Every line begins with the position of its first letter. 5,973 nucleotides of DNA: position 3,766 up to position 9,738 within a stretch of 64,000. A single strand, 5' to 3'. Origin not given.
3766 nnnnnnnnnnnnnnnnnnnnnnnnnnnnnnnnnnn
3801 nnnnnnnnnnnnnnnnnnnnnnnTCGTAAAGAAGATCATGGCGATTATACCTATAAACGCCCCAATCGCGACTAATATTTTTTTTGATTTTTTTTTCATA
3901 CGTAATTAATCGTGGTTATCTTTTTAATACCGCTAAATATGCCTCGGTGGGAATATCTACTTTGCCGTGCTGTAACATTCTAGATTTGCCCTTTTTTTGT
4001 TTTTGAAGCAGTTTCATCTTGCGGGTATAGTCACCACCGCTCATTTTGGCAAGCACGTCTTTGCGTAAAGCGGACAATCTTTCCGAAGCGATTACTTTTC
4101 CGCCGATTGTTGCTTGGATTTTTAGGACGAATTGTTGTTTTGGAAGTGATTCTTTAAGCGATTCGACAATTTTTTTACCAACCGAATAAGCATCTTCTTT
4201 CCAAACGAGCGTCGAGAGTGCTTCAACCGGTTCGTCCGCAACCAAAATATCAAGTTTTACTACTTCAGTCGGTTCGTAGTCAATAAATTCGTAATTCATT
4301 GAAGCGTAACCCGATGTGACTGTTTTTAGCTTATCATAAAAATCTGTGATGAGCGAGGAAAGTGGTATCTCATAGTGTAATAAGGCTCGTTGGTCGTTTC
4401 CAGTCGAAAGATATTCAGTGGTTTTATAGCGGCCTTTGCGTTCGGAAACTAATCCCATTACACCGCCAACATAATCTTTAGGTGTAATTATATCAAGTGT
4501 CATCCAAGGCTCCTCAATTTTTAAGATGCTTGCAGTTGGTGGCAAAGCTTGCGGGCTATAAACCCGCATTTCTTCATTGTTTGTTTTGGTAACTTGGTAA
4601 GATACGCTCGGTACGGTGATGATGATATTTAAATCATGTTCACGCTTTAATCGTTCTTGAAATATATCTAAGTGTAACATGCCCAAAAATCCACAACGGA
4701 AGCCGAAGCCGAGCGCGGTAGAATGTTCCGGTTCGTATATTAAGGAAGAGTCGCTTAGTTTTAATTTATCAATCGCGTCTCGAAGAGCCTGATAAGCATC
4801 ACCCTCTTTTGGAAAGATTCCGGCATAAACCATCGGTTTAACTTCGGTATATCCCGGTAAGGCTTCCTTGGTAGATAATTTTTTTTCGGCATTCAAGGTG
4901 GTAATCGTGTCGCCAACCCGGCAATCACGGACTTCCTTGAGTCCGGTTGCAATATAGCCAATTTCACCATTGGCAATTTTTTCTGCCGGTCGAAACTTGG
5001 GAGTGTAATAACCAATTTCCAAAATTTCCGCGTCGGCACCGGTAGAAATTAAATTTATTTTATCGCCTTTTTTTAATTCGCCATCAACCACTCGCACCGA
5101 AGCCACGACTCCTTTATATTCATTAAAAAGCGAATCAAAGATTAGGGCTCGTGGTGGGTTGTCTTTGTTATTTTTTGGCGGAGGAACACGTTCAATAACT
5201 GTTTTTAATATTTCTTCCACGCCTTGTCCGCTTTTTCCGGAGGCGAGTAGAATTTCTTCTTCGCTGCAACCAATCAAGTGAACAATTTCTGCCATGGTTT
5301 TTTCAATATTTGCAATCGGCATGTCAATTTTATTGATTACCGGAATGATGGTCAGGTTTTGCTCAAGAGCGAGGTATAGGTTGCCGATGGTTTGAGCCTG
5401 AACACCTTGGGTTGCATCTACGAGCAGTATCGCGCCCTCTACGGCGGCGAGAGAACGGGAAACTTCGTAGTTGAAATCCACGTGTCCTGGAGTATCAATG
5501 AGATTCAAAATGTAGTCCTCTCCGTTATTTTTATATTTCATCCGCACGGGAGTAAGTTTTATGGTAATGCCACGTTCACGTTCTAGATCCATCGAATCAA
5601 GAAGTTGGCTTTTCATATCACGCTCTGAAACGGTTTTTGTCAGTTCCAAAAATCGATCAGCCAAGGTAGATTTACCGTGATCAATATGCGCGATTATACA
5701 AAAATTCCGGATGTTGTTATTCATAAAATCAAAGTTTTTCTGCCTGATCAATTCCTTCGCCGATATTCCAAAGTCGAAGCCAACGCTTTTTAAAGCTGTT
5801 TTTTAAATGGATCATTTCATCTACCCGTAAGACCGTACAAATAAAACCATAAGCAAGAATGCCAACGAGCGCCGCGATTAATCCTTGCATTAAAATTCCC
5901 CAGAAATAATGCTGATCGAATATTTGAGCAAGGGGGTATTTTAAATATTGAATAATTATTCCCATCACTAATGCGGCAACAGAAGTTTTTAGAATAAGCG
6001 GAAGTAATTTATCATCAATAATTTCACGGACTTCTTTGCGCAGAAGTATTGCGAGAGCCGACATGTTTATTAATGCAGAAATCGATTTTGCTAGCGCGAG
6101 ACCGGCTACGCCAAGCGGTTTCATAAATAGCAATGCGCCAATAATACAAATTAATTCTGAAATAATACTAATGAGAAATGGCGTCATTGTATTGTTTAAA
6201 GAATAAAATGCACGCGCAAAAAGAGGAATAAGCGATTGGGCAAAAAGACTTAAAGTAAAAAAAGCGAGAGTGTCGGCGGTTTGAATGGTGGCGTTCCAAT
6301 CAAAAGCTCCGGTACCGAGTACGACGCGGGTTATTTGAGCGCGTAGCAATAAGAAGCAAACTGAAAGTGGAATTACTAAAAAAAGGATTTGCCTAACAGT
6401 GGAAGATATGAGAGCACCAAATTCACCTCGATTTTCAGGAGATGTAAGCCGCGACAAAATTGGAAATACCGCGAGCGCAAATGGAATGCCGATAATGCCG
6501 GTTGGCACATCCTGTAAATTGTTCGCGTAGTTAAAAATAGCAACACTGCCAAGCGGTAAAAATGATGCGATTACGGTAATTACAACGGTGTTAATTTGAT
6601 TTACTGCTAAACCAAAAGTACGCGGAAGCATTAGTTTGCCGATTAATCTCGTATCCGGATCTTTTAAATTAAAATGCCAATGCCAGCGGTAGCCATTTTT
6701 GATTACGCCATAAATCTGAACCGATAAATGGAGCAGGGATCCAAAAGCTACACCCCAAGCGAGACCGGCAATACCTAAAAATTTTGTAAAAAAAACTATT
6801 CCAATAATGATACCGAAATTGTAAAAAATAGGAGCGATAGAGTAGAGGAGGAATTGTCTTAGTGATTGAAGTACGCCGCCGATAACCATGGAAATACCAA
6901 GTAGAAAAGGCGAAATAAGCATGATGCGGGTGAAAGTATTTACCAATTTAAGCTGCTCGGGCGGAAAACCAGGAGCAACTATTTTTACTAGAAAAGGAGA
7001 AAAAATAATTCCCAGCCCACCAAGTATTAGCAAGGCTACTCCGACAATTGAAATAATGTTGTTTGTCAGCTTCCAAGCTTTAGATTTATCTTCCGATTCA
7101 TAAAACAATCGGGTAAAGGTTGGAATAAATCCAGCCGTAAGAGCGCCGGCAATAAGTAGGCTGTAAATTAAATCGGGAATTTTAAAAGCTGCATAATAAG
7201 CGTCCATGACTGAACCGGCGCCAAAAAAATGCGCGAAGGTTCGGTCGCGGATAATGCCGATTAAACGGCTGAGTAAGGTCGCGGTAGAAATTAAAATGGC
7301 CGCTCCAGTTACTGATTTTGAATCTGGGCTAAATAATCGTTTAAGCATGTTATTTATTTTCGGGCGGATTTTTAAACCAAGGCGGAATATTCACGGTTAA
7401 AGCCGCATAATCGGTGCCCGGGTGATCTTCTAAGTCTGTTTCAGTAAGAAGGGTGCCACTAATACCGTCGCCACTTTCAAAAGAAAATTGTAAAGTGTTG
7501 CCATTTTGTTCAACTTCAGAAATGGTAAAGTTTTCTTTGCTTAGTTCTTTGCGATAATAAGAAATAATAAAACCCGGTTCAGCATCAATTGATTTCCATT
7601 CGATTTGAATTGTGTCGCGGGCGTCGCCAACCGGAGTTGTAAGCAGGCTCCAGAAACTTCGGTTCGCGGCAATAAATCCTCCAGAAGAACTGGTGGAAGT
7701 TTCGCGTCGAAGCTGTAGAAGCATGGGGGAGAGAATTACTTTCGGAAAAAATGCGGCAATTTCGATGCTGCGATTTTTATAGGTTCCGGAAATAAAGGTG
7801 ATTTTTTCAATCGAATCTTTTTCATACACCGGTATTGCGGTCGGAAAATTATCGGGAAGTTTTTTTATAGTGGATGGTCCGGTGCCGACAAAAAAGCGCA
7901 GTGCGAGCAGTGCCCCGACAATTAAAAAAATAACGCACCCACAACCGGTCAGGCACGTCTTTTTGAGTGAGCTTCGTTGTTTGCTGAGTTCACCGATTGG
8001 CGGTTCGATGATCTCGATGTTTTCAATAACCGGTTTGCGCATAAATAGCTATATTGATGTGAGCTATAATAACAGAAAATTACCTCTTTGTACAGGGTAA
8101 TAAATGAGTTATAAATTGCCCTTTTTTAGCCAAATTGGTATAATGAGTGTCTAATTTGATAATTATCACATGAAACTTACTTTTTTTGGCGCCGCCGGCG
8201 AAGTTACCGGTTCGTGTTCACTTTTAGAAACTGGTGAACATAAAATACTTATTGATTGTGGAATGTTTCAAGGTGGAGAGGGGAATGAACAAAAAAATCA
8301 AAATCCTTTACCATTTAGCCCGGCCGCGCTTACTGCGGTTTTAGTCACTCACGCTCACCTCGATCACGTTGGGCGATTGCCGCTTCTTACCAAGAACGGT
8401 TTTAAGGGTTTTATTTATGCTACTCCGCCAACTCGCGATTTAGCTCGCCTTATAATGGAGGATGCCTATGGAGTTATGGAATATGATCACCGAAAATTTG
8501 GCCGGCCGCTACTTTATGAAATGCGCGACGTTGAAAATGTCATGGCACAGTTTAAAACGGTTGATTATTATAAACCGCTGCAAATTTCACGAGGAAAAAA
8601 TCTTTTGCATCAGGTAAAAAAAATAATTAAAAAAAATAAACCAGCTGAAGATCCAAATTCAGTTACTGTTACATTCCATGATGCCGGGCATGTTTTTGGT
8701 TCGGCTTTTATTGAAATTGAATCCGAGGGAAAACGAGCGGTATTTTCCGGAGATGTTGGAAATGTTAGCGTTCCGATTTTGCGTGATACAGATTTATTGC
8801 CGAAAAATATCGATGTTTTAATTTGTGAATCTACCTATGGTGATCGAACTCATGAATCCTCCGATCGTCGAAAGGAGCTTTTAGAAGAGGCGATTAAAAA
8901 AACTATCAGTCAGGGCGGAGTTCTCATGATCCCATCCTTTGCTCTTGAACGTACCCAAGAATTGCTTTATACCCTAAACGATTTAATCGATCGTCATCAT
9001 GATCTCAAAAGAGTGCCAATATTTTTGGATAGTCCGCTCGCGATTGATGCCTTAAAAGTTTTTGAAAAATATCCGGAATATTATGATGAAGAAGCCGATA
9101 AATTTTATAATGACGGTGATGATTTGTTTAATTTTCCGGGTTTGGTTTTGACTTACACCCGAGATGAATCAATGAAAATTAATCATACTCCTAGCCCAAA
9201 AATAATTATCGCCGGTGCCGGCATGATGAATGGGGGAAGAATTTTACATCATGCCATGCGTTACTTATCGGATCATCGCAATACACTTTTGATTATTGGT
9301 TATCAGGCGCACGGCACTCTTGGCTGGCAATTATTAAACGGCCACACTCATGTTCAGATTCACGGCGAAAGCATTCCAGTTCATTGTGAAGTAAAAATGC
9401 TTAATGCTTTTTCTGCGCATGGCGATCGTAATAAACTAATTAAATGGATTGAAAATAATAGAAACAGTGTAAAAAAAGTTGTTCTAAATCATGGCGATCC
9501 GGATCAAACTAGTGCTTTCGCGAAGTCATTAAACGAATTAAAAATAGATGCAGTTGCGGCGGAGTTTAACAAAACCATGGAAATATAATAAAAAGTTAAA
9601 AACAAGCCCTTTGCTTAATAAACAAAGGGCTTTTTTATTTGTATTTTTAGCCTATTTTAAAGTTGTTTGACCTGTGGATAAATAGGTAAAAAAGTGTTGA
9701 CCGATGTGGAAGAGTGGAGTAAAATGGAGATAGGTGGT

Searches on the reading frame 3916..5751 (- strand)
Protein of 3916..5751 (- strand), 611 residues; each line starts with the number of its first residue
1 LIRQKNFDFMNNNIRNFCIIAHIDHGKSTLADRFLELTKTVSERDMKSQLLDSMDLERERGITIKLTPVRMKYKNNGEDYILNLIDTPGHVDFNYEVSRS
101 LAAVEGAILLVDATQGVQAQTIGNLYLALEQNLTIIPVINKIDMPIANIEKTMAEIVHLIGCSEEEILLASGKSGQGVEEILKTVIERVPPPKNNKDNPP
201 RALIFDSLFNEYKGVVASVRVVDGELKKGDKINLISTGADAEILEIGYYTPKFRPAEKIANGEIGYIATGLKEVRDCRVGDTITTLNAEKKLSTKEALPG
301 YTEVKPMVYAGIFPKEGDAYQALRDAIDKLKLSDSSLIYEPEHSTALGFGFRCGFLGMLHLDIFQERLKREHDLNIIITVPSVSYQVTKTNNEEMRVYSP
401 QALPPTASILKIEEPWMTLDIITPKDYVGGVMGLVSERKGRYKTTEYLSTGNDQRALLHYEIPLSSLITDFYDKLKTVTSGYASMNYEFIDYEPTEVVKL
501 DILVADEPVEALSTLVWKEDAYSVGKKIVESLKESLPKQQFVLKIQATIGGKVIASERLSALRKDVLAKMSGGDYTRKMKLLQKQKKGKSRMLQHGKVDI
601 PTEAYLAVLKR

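Call 81: search_protein_families(library=pfam, proteins=[window:3916-5751:-], max_evalue=0.0001)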
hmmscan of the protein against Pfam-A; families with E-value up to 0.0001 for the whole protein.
window:3916-5751:- (611 aa): 4 families
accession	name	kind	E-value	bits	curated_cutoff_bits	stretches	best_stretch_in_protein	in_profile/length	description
PF00009.33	GTP_EFTU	-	9.2e-55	185.6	26.5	1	13-191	2-188/188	Elongation factor Tu GTP binding domain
PF06421.17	LepA_C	-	2.5e-39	134.2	29.7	1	505-610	2-107/107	GTP-binding protein LepA C-terminus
PF00679.30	EFG_C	-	3.2e-22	78.8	27.9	1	412-501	2-87/89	Elongation factor G C-terminus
PF03144.31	GTP_EFTU_D2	-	1.6e-09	38.5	30.3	1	214-284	1-73/73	Elongation factor Tu domain 2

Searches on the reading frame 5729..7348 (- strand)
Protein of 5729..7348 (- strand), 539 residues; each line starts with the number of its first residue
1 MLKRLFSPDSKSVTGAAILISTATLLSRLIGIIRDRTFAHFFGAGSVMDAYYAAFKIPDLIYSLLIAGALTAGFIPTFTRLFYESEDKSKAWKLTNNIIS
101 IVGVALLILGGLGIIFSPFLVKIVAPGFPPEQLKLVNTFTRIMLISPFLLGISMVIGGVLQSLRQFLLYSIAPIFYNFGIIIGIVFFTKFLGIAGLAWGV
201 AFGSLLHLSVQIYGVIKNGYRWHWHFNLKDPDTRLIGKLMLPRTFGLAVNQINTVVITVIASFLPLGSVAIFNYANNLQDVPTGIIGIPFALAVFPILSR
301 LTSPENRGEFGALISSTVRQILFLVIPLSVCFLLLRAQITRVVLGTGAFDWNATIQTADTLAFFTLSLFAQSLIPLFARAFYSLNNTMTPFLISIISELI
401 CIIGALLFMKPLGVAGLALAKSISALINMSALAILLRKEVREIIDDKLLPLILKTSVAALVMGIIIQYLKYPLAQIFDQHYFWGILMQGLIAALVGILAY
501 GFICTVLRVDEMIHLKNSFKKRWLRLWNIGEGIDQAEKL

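Call 81: search_protein_families(library=pfam, proteins=[window:5729-7348:-], max_evalue=0.0001)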
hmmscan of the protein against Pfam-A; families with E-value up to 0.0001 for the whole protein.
window:5729-7348:- (539 aa): 2 families
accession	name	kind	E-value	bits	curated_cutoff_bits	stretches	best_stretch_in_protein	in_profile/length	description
PF03023.19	MurJ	-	2.1e-95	320.4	27.4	1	38-472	1-435/451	Lipid II flippase MurJ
PF01943.22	Polysacc_synt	-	1.1e-09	38.5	28.2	1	71-301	53-273/274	Polysaccharide biosynthesis protein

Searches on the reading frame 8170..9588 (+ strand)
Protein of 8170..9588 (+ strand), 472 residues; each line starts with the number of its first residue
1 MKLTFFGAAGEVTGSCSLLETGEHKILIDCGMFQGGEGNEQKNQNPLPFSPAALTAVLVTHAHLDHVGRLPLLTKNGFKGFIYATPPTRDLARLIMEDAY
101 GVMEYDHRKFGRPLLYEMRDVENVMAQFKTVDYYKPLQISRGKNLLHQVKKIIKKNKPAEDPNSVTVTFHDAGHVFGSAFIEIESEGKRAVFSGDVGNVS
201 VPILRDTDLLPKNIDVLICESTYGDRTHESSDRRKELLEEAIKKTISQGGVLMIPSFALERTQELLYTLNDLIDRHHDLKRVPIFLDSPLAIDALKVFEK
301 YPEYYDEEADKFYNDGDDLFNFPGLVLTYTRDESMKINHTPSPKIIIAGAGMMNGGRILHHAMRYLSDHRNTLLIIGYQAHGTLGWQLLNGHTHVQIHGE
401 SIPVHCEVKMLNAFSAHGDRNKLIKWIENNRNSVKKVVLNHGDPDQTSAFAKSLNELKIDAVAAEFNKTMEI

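Call 80: search_protein_families(library=pfam, proteins=[window:8170-9588:+], max_evalue=0.0001)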
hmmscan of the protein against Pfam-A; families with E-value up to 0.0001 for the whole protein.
window:8170-9588:+ (472 aa): 5 families
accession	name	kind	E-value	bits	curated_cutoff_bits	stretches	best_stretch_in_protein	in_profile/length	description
PF10996.14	Beta-Casp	-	6.8e-38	130.3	27.7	1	262-388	1-120/120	Beta-Casp domain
PF00753.33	Lactamase_B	-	5.9e-16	59.4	22.7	1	10-207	2-161/196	Metallo-beta-lactamase superfamily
PF07521.17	RMMBL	-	1.5e-13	51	21.6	1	402-463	2-62/63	Zn-dependent metallo-hydrolase RNA specificity domain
PF16661.11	Lactamase_B_6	-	2.1e-13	50.5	27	1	18-210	1-176/193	Metallo-beta-lactamase superfamily domain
PF12706.13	Lactamase_B_2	-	5.9e-10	39.5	27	1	24-89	1-67/200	Beta-lactamase superfamily domain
